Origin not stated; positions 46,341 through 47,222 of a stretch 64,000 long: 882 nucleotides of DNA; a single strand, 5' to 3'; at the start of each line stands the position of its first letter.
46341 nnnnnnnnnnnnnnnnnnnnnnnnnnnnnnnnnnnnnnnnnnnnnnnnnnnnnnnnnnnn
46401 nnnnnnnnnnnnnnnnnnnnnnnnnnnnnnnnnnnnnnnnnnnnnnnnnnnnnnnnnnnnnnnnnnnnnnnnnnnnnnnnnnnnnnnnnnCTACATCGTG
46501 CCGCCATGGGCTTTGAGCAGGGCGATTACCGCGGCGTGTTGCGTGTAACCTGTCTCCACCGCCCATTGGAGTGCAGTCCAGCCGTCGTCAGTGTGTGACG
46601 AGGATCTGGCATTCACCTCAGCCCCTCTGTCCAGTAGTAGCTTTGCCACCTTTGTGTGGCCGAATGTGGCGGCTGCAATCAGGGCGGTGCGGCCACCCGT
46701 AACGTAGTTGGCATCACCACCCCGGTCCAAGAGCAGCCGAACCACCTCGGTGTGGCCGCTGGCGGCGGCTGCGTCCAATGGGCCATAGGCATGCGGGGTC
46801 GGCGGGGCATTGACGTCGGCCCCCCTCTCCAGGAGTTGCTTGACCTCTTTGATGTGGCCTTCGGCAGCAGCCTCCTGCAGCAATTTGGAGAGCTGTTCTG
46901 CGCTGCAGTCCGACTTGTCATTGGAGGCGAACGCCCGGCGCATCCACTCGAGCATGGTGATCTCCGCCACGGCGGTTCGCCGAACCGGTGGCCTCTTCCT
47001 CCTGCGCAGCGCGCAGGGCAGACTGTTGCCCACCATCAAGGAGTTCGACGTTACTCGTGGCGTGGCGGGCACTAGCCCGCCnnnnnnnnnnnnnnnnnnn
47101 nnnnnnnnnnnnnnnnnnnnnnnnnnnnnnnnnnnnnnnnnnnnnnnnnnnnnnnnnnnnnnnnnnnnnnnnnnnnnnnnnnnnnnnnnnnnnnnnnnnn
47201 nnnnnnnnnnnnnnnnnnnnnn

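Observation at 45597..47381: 171-bp exact direct repeat: duplicated rluD 3' fragment flanking a low-GC cargo (ankyrin-repeat and zinc-ribbon genes), consistent with Campbell-type integration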

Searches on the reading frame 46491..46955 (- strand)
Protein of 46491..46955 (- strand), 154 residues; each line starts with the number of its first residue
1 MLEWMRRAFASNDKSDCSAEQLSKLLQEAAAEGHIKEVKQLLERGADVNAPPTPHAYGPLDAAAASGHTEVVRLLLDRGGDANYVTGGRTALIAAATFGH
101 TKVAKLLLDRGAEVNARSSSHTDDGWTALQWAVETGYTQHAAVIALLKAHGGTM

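Call 25: find_homologous_proteins(query=window:46494-46955:-, max_evalue=1e-10)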
Query seq(154 aa) (154 aa): 739 proteins with E <= 1e-10 among 3565 candidates; the best 120 are listed.
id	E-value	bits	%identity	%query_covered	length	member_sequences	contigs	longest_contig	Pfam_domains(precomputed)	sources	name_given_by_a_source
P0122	2.6e-95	334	100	100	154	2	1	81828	PF13606.13,PF13857.13,PF12796.14,PF00023.37,PF13637.13,PF24521.3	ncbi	-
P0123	1.2e-33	134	46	75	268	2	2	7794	PF13606.13,PF13857.13,PF12796.14,PF00023.37,PF13637.13,PF24521.3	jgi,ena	-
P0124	6.0e-33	132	38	77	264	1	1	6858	PF00646.39,PF13606.13,PF13857.13,PF12796.14,PF00023.37,PF13637.13,PF24521.3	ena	-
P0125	5.7e-31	126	47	68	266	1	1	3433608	PF13606.13,PF12796.14,PF00023.37,PF13637.13,PF24521.3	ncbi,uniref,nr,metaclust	ncbi:hypothetical protein HETIRDRAFT_311767 [Heterobasidion irregulare TC 32-1]|uniref:Uncharacteriz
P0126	6.1e-30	122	46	82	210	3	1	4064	PF13606.13,PF13857.13,PF12796.14,PF00023.37,PF13637.13,PF24521.3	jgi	jgi:ankyrin repeat protein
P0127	3.6e-28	116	49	66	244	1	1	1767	PF13606.13,PF13857.13,PF12796.14,PF00023.37,PF13637.13,PF24521.3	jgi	jgi:bla regulator protein BlaR1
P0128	1.5e-27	114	47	84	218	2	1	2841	PF13606.13,PF13857.13,PF12796.14,PF00023.37,PF13637.13,PF24521.3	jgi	jgi:ankyrin repeat protein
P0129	1.8e-26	111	44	69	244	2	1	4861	PF13606.13,PF13857.13,PF12796.14,PF00023.37,PF13637.13,PF24521.3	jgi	-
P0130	2.1e-26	111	40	79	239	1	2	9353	PF13606.13,PF13857.13,PF23745.2,PF12796.14,PF00023.37,PF13637.13,PF24521.3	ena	-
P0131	4.2e-26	110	47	80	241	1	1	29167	PF13606.13,PF13857.13,PF28177.1,PF23745.2,PF12796.14,PF00023.37,PF13637.13,PF24521.3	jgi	jgi:ankyrin repeat protein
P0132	6.3e-26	109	45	78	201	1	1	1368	PF13606.13,PF13857.13,PF23745.2,PF12796.14,PF00023.37,PF13637.13,PF24521.3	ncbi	-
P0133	1.1e-25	108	42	77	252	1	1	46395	PF13606.13,PF13857.13,PF23745.2,PF12796.14,PF00023.37,PF13637.13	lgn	-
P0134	2.7e-25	107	48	66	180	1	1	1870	PF13606.13,PF13857.13,PF12796.14,PF00023.37,PF13637.13,PF24521.3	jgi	-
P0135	6.4e-25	106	36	80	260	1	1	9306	PF13606.13,PF13857.13,PF23745.2,PF12796.14,PF00023.37,PF13637.13,PF24521.3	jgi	jgi:ankyrin repeat protein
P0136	1.5e-24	105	42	83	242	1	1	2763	PF13606.13,PF13857.13,PF12796.14,PF00023.37,PF13637.13,PF24521.3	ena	-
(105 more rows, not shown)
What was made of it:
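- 46491..46955 (-): Cargo gene 1: ankyrin-repeat protein of 154 aa. An alternative GTG start at 47072 gives 193 aa. The nearest homologues are generic ankyrin proteins at 52% identity or less (call 25).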

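Call 50: search_protein_families(library=padloc, proteins=[window:46491-46955:-], max_evalue=0.01)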
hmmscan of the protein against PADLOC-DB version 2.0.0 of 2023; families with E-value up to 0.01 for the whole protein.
window:46491-46955:- (154 aa): 2 families
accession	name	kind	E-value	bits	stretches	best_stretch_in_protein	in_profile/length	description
PDLC04783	PDC-M72A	-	3.3e-18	64.1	1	14-144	222-348/392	-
PDLC02908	Ankyrin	-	8.9e-07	25.5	1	23-144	705-819/880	-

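Call 51: search_protein_families(library=phrogs, proteins=[window:46491-46955:-], max_evalue=0.01)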
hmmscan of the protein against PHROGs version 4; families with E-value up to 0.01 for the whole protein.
window:46491-46955:- (154 aa): 3 families
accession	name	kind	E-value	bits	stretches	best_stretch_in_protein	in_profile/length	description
phrog_9049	-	unknown function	1.1e-18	65.6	1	21-141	3540-3672/4700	-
phrog_9262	-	unknown function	1.4e-18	68.3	2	16-84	34-102/253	-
phrog_16592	-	unknown function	0.0064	15.4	1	38-135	160-257/974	-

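Call 72: find_related_loci(query=window:46494-46955:-, collection=viral_contigs, flank=4000)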
Query seq(154 aa) (154 aa) in viral_contigs; peptide patterns used: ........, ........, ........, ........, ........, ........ (x = any residue, [..] = any of these).
6 stretches matched a pattern; 3 encode a relative of the query (tblastn E <= 1e-3); 3 distinct loci.
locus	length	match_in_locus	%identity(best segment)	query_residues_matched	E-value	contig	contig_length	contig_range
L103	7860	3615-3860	39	63-151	7e-13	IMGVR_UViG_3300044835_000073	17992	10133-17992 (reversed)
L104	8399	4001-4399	37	17-138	2e-12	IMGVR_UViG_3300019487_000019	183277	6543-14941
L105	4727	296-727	36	6-141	2e-12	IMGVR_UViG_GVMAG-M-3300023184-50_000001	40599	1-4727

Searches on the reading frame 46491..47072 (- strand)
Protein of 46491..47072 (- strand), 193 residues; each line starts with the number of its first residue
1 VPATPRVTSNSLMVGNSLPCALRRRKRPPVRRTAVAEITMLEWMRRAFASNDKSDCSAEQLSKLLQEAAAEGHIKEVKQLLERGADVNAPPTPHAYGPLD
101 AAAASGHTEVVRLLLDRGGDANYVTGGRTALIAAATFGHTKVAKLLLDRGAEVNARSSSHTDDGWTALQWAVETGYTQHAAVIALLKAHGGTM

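Call 5: search_protein_families(library=pfam, proteins=[window:46491-47072:-], max_evalue=0.01)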
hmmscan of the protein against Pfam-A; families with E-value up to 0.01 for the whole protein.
window:46491-47072:- (193 aa): 7 families
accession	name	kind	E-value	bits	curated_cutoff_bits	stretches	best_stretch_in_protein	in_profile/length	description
PF12796.13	Ank_2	-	2.7e-36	124.4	27.3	3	65-156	1-89/90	Ankyrin repeats (3 copies)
PF00023.36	Ank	-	2.9e-24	84.2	21.1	3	127-157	2-32/33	Ankyrin repeat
PF13637.12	Ank_4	-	1.9e-20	72.9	22.7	2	99-147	1-50/50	Ankyrin repeats (many copies)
PF13606.12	Ank_3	-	5.8e-18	63.3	22.3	1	127-155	2-30/30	Ankyrin repeat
PF24521.3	Ank_KRIT1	-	3.7e-09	36.9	80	1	62-148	19-106/149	KRIT1 ankyrin-repeats domain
PF13857.12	Ank_5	-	4.5e-09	36.9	27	1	121-159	9-48/56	Ankyrin repeats (many copies)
PF23745.1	ANK_LRRK2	-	0.0079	16.5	27.5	0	58-149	28-115/130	LRRK2 ANK repeat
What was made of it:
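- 46491..46955 (-): Pfam Ank_2 E = 2.7e-36 (call 5).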

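Call 8: find_encoding_contigs(protein=window:46491-47072:-, flank=10000, max_places=10)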
Protein window:46491-47072:- (193 aa): 1 contig read that carries it; 1 place shown.
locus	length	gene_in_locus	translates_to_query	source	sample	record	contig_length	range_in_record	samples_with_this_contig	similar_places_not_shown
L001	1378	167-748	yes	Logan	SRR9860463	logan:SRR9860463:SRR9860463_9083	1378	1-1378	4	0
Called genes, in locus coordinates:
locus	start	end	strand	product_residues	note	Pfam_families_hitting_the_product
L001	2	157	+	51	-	?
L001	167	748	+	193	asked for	PF12796:Ank_2, PF24521:Ank_KRIT1, PF13857:Ank_5 (faint), PF12796:Ank_2, PF13637:Ank_4, PF12796:Ank_2, PF00023:Ank, PF13637:Ank_4 (weak), +1 more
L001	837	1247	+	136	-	-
